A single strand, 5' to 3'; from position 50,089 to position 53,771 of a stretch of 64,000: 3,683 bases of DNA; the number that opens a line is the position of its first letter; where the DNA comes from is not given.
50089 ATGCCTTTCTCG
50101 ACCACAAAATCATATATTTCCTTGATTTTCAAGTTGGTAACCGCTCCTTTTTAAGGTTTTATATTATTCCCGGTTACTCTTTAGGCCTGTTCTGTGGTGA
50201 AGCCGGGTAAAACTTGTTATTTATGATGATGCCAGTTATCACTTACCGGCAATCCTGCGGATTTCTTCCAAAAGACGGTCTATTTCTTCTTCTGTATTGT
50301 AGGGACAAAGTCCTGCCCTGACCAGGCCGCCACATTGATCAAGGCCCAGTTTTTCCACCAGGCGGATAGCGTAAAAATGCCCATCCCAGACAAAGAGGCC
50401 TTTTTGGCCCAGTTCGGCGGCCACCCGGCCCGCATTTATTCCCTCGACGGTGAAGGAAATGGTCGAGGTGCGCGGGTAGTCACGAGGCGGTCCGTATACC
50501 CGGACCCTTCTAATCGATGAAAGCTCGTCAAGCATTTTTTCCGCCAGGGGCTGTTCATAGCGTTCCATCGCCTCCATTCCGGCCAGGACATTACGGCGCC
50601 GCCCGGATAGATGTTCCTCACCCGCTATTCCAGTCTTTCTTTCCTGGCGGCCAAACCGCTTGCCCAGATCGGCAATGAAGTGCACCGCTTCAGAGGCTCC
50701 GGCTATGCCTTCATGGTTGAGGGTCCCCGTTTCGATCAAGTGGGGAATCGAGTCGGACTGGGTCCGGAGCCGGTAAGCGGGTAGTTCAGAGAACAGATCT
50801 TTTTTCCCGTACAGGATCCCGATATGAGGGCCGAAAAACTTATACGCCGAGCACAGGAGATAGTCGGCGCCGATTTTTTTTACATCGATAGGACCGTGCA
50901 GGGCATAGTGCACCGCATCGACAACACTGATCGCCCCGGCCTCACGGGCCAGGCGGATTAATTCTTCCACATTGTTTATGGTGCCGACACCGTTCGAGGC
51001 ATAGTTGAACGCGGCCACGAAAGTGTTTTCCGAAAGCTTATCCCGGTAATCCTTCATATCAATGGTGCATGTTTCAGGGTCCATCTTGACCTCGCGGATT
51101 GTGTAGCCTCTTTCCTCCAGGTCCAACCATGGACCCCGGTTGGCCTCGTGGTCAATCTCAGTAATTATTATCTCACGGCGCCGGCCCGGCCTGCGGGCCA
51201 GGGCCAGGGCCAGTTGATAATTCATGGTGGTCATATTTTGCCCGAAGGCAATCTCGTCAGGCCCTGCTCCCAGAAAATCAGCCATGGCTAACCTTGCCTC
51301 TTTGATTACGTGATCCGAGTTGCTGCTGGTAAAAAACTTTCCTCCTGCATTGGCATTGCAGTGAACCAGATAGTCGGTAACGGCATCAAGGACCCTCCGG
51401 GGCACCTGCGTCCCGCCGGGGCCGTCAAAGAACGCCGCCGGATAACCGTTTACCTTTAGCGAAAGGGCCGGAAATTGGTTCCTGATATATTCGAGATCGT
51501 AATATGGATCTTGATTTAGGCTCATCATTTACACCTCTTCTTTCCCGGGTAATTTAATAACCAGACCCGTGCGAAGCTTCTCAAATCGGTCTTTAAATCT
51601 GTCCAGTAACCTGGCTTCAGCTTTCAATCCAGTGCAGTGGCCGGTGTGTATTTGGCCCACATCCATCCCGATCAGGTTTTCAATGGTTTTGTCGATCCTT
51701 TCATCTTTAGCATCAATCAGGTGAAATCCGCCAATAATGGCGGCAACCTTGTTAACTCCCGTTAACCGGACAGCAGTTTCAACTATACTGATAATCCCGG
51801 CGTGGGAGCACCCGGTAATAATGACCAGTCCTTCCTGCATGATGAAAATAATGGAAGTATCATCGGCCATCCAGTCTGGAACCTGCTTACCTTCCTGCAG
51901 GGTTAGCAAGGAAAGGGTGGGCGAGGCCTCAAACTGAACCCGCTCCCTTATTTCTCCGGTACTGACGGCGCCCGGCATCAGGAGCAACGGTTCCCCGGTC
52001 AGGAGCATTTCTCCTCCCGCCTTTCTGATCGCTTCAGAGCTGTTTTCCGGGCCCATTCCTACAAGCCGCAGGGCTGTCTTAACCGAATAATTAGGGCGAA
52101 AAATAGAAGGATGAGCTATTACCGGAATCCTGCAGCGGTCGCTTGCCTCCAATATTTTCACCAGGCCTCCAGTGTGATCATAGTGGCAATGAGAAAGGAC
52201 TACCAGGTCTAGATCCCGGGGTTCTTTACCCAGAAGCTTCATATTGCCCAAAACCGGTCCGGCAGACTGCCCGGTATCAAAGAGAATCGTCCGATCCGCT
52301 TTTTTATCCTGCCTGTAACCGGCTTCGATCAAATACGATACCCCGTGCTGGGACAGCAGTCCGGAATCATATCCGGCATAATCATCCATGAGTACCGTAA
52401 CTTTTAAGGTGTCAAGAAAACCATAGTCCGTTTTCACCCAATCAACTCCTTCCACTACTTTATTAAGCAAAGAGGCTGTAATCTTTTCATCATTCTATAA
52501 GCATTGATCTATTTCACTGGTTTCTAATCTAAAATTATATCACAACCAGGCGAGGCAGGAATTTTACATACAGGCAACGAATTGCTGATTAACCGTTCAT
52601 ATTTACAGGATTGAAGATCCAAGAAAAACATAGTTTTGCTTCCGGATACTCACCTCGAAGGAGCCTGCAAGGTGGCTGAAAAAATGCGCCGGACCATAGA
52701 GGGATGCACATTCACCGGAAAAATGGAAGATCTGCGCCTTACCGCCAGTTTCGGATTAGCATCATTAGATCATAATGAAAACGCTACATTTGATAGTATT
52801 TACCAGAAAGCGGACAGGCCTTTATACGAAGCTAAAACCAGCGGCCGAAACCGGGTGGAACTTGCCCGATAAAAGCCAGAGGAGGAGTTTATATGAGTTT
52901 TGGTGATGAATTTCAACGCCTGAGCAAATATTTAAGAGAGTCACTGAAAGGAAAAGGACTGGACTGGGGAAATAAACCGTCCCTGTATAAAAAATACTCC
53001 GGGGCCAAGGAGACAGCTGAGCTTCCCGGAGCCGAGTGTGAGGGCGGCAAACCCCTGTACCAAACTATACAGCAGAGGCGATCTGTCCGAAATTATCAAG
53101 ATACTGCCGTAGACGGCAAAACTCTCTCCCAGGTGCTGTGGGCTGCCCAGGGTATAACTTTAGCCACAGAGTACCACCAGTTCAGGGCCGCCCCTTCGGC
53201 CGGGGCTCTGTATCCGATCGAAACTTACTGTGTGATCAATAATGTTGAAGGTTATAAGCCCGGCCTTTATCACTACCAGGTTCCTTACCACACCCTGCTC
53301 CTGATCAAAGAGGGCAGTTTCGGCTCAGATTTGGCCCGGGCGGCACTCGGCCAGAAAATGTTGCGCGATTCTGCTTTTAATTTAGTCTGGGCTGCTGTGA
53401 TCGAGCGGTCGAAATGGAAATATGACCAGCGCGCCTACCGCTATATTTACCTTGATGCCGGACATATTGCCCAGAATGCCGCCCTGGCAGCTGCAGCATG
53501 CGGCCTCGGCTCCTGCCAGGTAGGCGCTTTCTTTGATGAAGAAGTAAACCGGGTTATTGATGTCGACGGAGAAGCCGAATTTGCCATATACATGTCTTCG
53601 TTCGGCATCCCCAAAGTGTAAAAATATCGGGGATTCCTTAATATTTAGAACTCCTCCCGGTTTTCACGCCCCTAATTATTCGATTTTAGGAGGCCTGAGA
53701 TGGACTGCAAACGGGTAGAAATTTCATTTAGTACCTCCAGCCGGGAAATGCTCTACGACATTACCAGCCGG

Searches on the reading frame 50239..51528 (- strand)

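Call 23: search_protein_families(library=ncbifam, max_evalue=0.00001, proteins=[window:50239-51528:-])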
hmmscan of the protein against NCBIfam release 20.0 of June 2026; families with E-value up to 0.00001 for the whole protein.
window:50239-51528:- (429 aa): 16 families
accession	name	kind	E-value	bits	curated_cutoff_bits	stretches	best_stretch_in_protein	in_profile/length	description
TIGR01976.1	am_tr_V_VC1184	hypoth_equivalog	9e-125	417.1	352.35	1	10-421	1-399/401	cysteine desulfurase-like protein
TIGR01979.1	sufS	subfamily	4.8e-65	220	475.1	2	14-290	2-293/403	SufS family cysteine desulfurase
NF041166.1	f2_encap_cargo1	exception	5.4e-58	197.6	800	2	6-253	221-472/623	family 2A encapsulin nanocompartment cargo protein cysteine desulfurase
NF006791.0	PRK09295.1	equivalog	1.8e-49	168.9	661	2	10-290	3-299/406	cysteine desulfurase SufS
TIGR01977.1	am_tr_V_EF2568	hypoth_equivalog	1.2e-38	133.2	377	2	43-289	13-267/376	cysteine desulfurase family protein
TIGR03402.1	FeS_nifS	equivalog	4.8e-38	130.9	530.75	1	33-245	2-214/379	cysteine desulfurase NifS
TIGR03392.1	FeS_syn_CsdA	equivalog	5.3e-36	124.6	493.6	2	11-288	2-289/398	cysteine desulfurase CsdA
NF008126.0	PRK10874.1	equivalog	4.9e-35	121.4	607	2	10-288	4-292/401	cysteine desulfurase CsdA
TIGR03235.1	DNA_S_dndA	equivalog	1.1e-25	90.7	480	1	35-286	3-256/353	cysteine desulfurase DndA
NF040779.1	Sec_lyase_SclA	exception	2.3e-23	82.7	525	1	43-230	13-198/378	selenocysteine lyase SclA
NF010611.0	PRK14012.1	equivalog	2.3e-20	72.9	548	1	33-284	8-260/406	IscS subfamily cysteine desulfurase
TIGR03403.1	nifS_epsilon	equivalog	2.9e-19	69.1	587.7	1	115-283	88-251/382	NifS family cysteine desulfurase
TIGR02006.1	IscS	equivalog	6.1e-19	68.3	643.2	1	35-284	8-256/402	IscS subfamily cysteine desulfurase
NF002806.0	PRK02948.1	subfamily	1.3e-18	67.1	304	1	68-242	38-213/381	IscS subfamily cysteine desulfurase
TIGR04343.1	egtE_PLP_lyase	equivalog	1.7e-08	33.6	400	1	35-248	18-222/370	ergothioneine biosynthesis PLP-dependent enzyme EgtE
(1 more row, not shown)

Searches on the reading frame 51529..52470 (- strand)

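Call 24: search_protein_families(library=ncbifam, max_evalue=1e-8, proteins=[window:51529-52470:-])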
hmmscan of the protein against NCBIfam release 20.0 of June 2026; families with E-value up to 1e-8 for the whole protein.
window:51529-52470:- (313 aa): 0 families

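Call 46: search_protein_families(library=pfam, max_evalue=0.000001, proteins=[window:51529-52470:-])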
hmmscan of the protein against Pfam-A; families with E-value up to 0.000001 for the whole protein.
window:51529-52470:- (313 aa): 2 families
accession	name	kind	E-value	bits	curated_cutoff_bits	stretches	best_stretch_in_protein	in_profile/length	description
PF00753.33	Lactamase_B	-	2.7e-12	47.5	22.7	1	45-166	8-126/196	Metallo-beta-lactamase superfamily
PF12706.13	Lactamase_B_2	-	8.9e-10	38.9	27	1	60-123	1-66/200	Beta-lactamase superfamily domain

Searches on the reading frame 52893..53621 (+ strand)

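Call 46: search_protein_families(library=pfam, max_evalue=0.000001, proteins=[window:52893-53621:+])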
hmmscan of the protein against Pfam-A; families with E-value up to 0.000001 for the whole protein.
window:52893-53621:+ (242 aa): 2 families
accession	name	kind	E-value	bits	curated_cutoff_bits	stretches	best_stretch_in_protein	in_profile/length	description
PF00881.29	Nitroreductase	-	5.3e-29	102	23.5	1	59-238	1-166/167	Nitroreductase family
PF14512.11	TM1586_NiRdase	-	3e-07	30.7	27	0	55-88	2-35/215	Putative TM nitroreductase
